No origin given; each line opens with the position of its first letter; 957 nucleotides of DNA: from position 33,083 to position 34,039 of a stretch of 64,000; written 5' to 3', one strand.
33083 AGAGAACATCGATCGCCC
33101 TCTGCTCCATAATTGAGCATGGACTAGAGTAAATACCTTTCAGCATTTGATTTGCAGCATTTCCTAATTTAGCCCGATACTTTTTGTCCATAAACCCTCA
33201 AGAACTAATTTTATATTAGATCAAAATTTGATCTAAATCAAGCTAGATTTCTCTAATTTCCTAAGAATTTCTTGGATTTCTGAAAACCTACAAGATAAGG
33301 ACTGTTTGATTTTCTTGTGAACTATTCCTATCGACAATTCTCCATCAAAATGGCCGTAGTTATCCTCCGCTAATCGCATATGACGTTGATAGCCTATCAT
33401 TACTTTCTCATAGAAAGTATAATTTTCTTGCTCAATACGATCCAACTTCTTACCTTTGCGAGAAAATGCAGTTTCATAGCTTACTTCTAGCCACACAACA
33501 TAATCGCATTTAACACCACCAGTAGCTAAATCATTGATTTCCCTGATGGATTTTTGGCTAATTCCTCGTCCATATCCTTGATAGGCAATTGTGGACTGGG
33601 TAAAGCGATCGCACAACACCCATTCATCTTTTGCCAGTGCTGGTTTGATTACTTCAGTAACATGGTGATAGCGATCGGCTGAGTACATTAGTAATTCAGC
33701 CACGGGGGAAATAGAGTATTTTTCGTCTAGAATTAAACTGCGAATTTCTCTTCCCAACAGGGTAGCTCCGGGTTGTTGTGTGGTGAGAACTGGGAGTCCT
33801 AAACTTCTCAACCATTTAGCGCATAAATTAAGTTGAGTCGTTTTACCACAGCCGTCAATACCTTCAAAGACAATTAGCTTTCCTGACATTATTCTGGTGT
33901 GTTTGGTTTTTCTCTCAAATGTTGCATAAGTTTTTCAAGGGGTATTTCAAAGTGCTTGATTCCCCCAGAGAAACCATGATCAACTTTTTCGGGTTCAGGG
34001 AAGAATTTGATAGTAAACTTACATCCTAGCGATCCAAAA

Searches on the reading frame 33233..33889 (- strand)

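Call 110: search_protein_families(library=padloc, proteins=[window:33233-33889:-], max_evalue=1e-8)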
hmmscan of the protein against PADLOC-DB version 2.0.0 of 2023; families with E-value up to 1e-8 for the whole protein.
window:33233-33889:- (218 aa): 1 family
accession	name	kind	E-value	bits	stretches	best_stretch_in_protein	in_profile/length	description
PDLC04690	PDC-M51B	-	3e-14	51.2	1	4-196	3-182/191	-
